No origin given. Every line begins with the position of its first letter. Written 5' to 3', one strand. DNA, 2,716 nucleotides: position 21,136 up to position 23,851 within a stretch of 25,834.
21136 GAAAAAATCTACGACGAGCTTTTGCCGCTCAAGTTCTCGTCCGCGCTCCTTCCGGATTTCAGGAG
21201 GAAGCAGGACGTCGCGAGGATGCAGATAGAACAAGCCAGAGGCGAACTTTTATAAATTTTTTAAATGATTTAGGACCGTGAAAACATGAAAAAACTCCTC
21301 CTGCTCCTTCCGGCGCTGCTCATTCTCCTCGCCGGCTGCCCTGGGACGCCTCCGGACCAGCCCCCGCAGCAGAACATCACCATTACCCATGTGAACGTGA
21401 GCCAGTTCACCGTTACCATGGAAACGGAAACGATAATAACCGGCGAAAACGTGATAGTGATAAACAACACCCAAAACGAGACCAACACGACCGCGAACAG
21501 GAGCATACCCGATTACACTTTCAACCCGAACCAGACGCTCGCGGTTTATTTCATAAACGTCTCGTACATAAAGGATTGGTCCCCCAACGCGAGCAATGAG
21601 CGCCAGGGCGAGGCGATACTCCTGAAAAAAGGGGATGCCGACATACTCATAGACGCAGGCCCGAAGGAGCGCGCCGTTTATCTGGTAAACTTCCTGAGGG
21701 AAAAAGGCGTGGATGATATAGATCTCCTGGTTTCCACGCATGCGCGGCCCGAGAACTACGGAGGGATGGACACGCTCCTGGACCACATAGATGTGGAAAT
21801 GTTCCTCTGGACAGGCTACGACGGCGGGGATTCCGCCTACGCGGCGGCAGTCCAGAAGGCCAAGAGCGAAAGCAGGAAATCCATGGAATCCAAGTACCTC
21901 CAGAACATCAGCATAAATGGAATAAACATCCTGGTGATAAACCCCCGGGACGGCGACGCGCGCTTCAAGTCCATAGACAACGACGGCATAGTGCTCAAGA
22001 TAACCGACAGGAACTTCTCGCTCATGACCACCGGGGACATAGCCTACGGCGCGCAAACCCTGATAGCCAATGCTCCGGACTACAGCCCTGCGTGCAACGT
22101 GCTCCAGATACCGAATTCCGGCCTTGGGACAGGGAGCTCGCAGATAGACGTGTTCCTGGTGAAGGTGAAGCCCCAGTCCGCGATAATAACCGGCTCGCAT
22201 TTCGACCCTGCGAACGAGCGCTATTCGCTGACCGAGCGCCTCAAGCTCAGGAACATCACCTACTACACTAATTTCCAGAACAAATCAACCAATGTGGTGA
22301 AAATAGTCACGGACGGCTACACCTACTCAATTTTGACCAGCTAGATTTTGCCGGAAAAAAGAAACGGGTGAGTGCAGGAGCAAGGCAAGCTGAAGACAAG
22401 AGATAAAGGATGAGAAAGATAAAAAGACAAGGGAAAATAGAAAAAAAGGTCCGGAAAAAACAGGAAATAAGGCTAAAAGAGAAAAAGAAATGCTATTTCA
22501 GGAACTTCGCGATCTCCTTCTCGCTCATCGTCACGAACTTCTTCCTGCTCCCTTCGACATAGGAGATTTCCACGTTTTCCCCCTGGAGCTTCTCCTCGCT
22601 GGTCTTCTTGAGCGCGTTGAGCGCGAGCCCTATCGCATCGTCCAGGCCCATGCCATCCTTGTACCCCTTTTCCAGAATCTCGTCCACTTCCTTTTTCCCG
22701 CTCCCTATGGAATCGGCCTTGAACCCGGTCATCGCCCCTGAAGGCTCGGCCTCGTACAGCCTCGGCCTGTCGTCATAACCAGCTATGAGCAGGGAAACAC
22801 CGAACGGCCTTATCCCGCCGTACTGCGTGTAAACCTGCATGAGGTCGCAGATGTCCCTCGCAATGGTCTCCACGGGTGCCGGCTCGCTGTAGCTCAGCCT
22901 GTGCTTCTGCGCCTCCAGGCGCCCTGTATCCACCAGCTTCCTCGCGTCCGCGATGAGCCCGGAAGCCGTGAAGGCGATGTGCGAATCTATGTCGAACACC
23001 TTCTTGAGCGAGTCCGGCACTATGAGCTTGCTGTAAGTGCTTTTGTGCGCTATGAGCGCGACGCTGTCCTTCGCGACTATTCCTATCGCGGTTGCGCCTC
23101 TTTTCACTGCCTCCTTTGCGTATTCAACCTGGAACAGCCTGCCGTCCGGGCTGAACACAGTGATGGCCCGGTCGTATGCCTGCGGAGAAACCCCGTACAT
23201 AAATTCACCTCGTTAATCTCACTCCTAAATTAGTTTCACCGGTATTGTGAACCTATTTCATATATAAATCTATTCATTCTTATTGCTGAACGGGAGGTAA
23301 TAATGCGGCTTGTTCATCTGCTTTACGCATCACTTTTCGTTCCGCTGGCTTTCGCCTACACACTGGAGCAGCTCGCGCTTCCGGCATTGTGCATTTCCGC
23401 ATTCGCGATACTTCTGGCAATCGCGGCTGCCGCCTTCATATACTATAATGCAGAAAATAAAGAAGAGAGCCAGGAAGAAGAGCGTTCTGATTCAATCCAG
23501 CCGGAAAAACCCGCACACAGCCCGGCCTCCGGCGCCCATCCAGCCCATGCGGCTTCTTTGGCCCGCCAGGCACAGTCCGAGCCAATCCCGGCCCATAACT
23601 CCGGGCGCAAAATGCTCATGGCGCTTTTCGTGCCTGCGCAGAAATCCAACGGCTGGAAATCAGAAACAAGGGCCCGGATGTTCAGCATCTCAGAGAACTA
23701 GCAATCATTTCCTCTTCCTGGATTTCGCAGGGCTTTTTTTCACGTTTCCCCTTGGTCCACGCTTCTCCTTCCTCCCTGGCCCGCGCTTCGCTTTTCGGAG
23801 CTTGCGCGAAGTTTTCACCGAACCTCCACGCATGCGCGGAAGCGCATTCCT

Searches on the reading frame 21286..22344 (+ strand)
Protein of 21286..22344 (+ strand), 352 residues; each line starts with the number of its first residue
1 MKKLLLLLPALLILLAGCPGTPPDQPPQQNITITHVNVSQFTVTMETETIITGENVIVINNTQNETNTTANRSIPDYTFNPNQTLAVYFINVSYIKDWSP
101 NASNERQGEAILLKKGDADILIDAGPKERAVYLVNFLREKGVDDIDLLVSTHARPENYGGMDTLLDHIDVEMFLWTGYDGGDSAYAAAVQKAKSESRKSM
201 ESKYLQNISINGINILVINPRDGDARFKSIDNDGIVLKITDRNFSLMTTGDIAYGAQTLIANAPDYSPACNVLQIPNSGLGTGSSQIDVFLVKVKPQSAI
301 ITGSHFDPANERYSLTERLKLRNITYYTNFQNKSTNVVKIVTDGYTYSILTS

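Call 11: search_protein_families(library=pfam, proteins=[window:21286-22344:+])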
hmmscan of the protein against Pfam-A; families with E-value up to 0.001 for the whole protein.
window:21286-22344:+ (352 aa): 0 families

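Call 26: search_protein_families(library=pfam, max_evalue=0.05, proteins=[window:21286-22344:+])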
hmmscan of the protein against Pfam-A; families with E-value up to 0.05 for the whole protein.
window:21286-22344:+ (352 aa): 1 family
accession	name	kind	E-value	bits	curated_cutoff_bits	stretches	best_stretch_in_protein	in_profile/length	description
PF00753.33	Lactamase_B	-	0.0092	16.4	22.7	1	105-169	3-68/196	Metallo-beta-lactamase superfamily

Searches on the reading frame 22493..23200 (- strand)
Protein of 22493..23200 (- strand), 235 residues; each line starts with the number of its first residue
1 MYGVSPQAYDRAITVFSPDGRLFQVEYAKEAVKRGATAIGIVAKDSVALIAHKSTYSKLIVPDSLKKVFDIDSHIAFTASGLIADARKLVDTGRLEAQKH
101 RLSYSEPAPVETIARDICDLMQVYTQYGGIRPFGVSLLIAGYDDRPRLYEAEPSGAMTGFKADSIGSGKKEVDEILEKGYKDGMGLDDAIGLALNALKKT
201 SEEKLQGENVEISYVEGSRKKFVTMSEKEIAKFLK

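Call 11: search_protein_families(library=pfam, proteins=[window:22493-23200:-])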
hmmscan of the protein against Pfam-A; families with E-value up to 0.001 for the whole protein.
window:22493-23200:- (235 aa): 2 families
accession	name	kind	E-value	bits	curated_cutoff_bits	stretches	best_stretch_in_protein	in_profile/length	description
PF00227.31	Proteasome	-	1.3e-54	185.2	22.4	1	32-215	1-189/189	Proteasome subunit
PF10584.14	Proteasome_A_N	-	2.5e-14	53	27.7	1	9-31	1-23/23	Proteasome subunit A N-terminal signature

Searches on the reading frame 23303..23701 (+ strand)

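Call 26: search_protein_families(library=pfam, max_evalue=0.05, proteins=[window:23303-23701:+])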
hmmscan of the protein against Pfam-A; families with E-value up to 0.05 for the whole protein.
window:23303-23701:+ (132 aa): 1 family
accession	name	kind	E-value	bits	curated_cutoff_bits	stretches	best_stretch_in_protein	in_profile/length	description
PF12048.14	DUF3530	-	0.0006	19.7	29.8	1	33-115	3-82/310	Protein of unknown function (DUF3530)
